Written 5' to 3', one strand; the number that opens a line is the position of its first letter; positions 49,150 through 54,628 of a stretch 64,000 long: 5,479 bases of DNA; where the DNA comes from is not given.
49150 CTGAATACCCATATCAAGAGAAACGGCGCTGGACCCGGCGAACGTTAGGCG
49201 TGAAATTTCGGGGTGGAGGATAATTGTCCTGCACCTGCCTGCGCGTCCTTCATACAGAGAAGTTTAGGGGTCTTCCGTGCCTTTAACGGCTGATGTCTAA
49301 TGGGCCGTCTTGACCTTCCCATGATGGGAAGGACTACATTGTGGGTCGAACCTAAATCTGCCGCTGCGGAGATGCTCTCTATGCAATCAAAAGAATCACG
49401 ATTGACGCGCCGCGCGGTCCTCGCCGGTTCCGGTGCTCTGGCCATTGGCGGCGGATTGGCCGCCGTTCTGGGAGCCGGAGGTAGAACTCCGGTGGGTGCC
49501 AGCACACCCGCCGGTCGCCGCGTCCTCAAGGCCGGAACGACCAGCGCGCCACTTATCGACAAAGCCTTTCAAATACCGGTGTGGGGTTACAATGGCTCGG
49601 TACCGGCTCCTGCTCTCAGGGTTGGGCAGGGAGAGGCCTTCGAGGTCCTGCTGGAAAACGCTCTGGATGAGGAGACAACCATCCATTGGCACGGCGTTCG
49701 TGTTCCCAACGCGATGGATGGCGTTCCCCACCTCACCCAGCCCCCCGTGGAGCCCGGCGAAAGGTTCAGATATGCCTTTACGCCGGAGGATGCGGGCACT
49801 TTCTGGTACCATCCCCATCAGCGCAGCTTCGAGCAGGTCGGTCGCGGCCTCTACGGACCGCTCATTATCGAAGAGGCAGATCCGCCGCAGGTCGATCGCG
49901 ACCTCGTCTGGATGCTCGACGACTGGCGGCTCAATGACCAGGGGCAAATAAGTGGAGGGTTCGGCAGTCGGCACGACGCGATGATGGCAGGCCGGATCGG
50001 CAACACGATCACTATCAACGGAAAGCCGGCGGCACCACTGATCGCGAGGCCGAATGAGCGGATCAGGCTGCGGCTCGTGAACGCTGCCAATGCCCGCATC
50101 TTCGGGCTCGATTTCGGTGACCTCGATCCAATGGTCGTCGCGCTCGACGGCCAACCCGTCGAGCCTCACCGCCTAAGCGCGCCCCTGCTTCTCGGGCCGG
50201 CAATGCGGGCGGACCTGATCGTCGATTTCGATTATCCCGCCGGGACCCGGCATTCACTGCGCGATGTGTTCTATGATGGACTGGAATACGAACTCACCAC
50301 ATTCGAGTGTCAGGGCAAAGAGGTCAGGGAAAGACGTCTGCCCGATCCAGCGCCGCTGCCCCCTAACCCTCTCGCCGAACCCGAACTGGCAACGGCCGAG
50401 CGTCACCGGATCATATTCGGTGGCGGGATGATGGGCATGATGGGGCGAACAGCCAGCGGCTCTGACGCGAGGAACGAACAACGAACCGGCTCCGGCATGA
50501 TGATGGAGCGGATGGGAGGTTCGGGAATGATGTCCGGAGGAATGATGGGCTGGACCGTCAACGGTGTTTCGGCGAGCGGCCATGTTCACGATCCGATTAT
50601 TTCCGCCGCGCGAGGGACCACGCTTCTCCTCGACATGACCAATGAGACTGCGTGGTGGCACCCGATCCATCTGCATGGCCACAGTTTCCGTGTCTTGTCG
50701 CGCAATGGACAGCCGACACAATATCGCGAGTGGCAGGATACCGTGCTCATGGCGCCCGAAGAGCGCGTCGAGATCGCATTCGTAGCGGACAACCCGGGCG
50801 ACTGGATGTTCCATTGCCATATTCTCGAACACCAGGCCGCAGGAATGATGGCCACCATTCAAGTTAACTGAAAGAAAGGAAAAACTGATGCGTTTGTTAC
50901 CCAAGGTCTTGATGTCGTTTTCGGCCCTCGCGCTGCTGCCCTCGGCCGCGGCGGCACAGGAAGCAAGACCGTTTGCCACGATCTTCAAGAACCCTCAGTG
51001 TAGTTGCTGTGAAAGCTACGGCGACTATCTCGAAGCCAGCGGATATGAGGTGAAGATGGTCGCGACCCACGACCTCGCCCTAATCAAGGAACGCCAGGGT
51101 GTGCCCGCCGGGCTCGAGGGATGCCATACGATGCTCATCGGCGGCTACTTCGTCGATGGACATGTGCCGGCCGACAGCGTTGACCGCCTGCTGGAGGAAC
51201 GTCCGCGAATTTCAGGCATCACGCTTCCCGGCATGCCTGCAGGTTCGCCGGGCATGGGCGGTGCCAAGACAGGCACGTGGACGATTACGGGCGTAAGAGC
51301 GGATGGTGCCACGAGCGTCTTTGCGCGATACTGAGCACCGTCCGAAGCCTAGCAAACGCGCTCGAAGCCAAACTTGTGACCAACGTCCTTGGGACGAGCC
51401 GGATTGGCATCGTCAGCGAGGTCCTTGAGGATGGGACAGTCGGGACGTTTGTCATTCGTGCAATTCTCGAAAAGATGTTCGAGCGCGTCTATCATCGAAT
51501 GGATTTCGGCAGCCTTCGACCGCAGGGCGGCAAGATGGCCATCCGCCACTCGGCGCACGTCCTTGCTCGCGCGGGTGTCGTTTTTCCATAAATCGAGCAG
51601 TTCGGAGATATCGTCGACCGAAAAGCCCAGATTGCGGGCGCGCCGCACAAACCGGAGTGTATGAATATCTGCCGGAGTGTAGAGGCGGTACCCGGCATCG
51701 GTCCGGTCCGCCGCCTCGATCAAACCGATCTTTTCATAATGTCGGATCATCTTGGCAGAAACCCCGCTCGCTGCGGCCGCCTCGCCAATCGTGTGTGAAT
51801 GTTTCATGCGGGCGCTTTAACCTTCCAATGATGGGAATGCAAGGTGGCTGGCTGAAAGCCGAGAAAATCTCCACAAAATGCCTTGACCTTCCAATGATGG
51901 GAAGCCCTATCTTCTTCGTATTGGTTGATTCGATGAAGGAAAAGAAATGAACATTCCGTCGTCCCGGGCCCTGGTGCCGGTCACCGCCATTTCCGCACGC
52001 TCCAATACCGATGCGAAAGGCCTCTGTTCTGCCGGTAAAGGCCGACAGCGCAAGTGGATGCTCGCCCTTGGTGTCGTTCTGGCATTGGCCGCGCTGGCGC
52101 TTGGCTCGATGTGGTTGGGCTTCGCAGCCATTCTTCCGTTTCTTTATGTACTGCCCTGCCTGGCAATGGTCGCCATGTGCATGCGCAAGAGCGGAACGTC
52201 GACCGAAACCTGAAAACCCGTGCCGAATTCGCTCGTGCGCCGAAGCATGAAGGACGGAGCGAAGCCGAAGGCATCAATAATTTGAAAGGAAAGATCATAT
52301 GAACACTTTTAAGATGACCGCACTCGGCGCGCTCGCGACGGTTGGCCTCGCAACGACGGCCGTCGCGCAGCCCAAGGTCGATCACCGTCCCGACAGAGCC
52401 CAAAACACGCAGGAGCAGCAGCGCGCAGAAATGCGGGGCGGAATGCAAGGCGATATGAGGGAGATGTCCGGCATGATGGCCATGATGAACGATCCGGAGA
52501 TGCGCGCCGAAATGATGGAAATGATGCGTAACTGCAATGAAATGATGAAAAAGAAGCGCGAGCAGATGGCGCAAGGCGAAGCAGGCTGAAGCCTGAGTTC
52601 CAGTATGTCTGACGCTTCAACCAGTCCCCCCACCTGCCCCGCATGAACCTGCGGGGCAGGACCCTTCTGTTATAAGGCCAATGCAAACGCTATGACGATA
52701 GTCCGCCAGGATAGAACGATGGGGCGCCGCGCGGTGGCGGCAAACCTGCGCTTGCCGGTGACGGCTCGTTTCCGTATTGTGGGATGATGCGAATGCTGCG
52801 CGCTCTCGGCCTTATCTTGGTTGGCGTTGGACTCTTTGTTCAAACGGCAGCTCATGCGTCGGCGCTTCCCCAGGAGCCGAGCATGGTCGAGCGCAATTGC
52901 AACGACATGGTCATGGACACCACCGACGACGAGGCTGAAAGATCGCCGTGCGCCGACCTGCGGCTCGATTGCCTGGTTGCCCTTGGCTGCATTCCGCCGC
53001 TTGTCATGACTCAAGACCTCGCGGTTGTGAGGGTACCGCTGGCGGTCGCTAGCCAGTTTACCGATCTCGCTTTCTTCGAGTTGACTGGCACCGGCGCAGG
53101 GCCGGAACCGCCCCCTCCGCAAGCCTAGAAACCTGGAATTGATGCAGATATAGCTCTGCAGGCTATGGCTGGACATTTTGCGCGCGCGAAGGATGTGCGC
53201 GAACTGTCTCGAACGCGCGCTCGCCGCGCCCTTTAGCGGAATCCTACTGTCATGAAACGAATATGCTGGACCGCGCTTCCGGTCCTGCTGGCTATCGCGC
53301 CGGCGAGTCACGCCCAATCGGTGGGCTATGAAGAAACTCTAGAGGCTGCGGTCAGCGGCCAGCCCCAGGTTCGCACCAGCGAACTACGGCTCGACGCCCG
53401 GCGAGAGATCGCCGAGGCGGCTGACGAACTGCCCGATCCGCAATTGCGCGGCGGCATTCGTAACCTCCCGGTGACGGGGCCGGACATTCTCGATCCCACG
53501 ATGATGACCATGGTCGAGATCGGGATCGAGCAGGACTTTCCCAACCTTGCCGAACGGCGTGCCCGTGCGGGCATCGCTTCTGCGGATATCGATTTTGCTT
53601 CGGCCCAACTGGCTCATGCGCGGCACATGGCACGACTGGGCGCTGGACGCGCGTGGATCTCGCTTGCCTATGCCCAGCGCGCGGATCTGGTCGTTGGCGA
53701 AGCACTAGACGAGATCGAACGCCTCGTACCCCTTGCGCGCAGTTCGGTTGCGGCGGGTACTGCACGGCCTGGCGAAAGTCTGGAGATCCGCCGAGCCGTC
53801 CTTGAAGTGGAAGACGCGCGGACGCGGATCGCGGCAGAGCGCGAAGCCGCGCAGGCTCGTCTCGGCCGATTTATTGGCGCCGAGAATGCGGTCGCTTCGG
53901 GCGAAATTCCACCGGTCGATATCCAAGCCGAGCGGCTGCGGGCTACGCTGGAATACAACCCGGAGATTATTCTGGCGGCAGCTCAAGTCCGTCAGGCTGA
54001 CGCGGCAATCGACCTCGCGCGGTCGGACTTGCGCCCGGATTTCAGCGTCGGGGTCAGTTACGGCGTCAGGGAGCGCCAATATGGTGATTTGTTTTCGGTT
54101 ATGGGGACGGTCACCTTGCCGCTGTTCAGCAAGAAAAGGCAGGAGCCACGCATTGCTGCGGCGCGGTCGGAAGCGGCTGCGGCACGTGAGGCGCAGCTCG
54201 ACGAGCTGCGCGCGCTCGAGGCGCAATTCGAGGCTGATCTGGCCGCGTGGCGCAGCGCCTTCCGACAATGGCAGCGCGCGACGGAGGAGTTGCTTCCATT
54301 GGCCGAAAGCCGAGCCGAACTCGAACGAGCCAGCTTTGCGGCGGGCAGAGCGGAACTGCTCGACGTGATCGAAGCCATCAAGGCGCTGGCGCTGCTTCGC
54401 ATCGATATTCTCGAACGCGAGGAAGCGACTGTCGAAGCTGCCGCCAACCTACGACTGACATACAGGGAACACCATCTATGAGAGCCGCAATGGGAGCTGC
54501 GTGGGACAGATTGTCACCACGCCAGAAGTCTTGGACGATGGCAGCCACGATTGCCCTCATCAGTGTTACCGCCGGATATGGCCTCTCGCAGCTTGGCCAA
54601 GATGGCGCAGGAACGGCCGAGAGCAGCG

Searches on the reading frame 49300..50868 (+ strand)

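Call 47: search_protein_families(library=pfam, proteins=[window:49300-50868:+], max_evalue=0.00001)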
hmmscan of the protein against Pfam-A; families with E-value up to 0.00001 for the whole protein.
window:49300-50868:+ (523 aa): 3 families
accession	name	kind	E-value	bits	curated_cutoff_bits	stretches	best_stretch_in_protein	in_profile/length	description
PF07732.21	Cu-oxidase_3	-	2.2e-41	141.1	21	1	92-193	15-117/119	Multicopper oxidase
PF07731.20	Cu-oxidase_2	-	4.6e-35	120.8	20.4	1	413-522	15-133/137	Multicopper oxidase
PF00394.28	Cu-oxidase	-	5.5e-12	46.5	21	1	201-313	2-125/157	Multicopper oxidase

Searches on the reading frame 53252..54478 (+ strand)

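Call 47: search_protein_families(library=pfam, proteins=[window:53252-54478:+], max_evalue=0.00001)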
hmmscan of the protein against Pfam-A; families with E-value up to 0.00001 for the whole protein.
window:53252-54478:+ (409 aa): 1 family
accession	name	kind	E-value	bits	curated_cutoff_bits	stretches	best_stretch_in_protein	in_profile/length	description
PF02321.23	OEP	-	1.5e-35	123.1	22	2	229-402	5-184/187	Outer membrane efflux protein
